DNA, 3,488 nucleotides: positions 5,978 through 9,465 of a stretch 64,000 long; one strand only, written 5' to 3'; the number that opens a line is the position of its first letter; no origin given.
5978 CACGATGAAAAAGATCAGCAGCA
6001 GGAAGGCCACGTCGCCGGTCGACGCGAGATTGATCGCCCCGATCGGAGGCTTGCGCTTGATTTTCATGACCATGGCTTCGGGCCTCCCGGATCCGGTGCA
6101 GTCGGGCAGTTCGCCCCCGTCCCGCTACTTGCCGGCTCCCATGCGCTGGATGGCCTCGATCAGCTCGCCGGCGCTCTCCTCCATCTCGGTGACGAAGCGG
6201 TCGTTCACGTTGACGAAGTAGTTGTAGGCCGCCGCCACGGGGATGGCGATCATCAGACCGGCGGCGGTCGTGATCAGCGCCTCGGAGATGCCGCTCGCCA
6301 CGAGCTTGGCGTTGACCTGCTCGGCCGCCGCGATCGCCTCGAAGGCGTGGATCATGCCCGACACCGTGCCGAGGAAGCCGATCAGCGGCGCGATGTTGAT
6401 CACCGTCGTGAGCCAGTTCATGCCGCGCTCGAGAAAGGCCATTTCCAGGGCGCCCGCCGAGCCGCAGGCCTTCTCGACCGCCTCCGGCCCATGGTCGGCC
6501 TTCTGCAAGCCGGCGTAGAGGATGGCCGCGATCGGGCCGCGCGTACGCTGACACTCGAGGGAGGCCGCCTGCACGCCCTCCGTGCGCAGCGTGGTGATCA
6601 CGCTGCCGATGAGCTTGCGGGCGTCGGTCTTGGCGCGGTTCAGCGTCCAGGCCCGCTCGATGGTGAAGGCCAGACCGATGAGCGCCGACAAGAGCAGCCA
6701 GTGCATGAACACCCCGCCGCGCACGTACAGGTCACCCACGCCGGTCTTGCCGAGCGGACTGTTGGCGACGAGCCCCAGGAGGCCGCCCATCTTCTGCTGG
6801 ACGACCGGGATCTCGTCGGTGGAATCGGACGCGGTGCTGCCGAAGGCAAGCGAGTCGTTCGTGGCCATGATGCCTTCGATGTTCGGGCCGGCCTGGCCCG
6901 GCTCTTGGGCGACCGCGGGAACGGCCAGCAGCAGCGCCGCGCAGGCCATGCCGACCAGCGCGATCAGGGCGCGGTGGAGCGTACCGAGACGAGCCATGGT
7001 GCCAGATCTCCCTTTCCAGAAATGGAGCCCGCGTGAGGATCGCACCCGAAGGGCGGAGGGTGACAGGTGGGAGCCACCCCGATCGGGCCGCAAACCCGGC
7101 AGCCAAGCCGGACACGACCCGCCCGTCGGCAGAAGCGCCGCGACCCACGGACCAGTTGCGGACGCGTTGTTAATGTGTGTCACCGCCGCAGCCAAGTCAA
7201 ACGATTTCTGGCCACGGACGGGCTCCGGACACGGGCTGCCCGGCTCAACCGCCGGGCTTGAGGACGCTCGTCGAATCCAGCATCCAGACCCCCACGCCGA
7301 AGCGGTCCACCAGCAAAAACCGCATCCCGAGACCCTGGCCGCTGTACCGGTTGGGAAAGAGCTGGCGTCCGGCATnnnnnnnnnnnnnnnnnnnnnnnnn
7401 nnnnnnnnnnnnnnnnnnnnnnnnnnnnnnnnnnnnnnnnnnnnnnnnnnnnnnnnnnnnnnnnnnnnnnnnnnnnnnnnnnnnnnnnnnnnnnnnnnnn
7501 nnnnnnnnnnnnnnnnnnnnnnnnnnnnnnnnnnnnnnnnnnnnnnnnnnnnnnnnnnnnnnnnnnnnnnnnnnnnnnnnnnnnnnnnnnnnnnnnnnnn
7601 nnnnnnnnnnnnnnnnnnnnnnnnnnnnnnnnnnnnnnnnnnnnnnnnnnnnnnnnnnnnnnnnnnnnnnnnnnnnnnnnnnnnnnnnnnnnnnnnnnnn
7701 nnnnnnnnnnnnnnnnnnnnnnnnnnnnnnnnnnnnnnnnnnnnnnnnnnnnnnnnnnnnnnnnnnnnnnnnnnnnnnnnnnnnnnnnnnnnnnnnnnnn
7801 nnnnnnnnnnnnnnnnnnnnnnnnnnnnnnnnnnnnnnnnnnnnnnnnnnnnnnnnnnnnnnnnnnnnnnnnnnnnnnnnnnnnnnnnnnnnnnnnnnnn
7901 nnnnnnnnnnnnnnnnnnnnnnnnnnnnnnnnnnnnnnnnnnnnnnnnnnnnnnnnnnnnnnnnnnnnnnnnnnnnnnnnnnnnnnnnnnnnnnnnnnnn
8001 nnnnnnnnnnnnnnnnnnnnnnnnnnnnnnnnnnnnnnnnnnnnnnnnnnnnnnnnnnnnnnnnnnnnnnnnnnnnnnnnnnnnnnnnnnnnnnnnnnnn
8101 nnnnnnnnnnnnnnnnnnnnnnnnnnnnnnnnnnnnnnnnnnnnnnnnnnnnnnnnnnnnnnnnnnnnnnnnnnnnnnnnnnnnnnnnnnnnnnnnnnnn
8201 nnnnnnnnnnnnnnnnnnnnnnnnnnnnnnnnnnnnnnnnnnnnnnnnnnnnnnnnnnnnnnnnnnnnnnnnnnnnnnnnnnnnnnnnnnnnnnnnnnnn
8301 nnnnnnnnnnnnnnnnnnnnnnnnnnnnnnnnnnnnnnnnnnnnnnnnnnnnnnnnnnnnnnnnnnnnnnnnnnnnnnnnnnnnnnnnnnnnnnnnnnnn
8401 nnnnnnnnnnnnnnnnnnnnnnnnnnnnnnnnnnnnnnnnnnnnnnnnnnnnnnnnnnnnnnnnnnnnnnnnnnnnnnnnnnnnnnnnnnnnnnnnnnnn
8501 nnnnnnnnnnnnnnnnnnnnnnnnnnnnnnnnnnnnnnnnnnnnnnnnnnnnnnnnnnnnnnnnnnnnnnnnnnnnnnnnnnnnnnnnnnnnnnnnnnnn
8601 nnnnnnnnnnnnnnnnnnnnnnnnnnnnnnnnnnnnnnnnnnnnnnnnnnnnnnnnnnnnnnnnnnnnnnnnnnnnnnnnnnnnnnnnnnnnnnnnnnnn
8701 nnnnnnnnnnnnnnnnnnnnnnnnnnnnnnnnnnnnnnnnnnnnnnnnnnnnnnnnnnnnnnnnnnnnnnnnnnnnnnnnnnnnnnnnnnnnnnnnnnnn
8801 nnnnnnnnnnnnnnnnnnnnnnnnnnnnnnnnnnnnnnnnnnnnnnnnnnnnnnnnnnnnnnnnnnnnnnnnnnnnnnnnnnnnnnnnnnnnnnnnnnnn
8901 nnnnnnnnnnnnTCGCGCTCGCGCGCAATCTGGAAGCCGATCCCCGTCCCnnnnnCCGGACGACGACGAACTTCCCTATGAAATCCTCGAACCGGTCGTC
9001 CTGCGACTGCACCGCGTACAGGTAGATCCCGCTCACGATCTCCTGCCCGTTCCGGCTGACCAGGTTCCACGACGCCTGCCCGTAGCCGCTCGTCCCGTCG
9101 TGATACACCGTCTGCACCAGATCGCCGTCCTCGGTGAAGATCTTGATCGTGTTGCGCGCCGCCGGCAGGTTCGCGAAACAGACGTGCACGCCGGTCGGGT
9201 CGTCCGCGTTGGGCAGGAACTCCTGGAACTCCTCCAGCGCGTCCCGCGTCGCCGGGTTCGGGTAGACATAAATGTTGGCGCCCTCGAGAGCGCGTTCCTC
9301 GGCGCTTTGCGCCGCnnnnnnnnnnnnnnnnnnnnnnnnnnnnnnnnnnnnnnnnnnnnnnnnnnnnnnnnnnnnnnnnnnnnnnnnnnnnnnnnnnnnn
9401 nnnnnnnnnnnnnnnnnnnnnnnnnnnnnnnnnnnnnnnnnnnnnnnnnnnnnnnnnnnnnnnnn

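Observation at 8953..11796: Large Asp-repeat protein with FlgD-Ig/T9SS-type C-terminal sorting domain and no recognisable catalytic domain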

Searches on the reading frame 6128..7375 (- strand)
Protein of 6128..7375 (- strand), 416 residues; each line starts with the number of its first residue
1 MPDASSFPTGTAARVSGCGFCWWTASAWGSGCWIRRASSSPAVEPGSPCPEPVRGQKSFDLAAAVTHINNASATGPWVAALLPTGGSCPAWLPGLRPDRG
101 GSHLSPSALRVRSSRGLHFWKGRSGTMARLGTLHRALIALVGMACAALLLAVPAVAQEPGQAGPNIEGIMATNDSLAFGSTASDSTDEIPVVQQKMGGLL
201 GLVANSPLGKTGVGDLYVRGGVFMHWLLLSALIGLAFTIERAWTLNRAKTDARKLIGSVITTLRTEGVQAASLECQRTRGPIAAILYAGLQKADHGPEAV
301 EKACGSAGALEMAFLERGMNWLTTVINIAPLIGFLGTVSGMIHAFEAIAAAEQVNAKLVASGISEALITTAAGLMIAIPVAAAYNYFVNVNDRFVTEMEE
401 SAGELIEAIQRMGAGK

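Call 9: search_protein_families(library=pfam, proteins=[window:6128-7375:-], max_evalue=0.01)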
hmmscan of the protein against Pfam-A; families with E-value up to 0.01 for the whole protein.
window:6128-7375:- (416 aa): 1 family
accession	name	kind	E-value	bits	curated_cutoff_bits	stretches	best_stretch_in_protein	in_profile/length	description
PF01618.21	MotA_ExbB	-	4.5e-34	117.4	22.9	1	280-400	4-127/127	MotA/TolQ/ExbB proton channel family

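Call 75: search_protein_families(library=ncbifam, proteins=[window:6128-7375:-], max_evalue=0.001)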
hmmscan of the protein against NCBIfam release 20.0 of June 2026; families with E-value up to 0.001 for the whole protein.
window:6128-7375:- (416 aa): 5 families
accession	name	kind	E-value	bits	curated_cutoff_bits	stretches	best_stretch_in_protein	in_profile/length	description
TIGR02796.1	tolQ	equivalog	6.7e-28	97.9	221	1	224-411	17-216/216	protein TolQ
NF008066.0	PRK10801.1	equivalog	1.1e-18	67.5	403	1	235-400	32-208/230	Tol-Pal system protein TolQ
TIGR02797.1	exbB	equivalog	1.5e-16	60.8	206.2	1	307-394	107-194/211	tonB-system energizer ExbB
NF007722.0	PRK10414.1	equivalog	3.1e-15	56.3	402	1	315-402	126-213/244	tol-pal system-associated acyl-CoA thioesterase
TIGR02805.1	exbB2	equivalog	1.9e-10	41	135.35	1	315-387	51-123/138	TonB-system energizer ExbB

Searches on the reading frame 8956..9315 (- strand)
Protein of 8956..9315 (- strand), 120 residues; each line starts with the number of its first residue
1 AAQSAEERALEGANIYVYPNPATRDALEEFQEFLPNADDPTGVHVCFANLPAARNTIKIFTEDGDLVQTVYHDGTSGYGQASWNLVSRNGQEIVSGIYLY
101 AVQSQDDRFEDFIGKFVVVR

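Call 10: search_protein_families(library=pfam, proteins=[window:8956-9315:-, window:8956-9255:-], max_evalue=10)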
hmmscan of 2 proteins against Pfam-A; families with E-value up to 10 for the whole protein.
window:8956-9315:- (120 aa): 4 families
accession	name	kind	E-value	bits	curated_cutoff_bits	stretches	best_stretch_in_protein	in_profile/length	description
PF13585.12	CHU_C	-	0.00048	20.6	27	1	35-109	9-77/86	CHU_C Type IX secretion signal domain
PF13860.13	FlgD_ig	-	0.0018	18.7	27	1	51-106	21-77/79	FlgD Ig-like domain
PF18962.6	Por_Secre_tail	-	0.028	15.1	27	1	17-108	1-68/75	Secretion system C-terminal sorting domain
PF07411.17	DUF1508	-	0.2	12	22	1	79-96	4-21/48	Domain of unknown function (DUF1508)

window:8956-9255:- (100 aa): 3 families
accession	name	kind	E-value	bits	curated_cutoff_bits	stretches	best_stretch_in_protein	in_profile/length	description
PF13585.12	CHU_C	-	0.00032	21.2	27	1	15-90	9-78/86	CHU_C Type IX secretion signal domain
PF13860.13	FlgD_ig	-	0.0012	19.3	27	1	31-86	21-77/79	FlgD Ig-like domain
PF07411.17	DUF1508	-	0.16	12.4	22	1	59-76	4-21/48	Domain of unknown function (DUF1508)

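Call 11: search_protein_families(library=ncbifam, proteins=[window:8956-9315:-], max_evalue=10)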
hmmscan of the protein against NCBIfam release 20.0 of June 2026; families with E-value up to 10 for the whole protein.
window:8956-9315:- (120 aa): 8 families
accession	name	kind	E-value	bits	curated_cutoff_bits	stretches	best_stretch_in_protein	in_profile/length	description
NF052228.1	T9SS_PorZ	equivalog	5.6e-09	35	260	1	7-120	668-757/757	type IX secretion system anionic LPS delivery protein PorZ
NF033707.1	T9SS_sortase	equivalog_domain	0.00033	18.4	420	1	8-117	992-1093/1095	type IX secretion system sortase PorU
TIGR04183.1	Por_Secre_tail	domain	0.00061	19.7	23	1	39-107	22-63/72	T9SS type A sorting domain-containing protein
NF005176.1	PRK06655.1-1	equivalog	0.025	14.5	230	1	44-105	89-150/197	flagellar hook assembly protein FlgD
NF004496.1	PRK05842.1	equivalog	0.086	12.1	250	1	55-99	168-215/271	flagellar hook assembly protein FlgD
NF009453.0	PRK12813.1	equivalog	0.1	12.1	264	1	53-107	124-176/223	flagellar basal body rod modification protein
NF053608.1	Lsa66_OmpA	equivalog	0.13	10.7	700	1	56-118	288-354/581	fibronectin-binding adhesin Lsa66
TIGR04131.1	Bac_Flav_CTERM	domain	0.14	12.3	35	1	33-120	7-85/85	T9SS type B sorting domain-containing protein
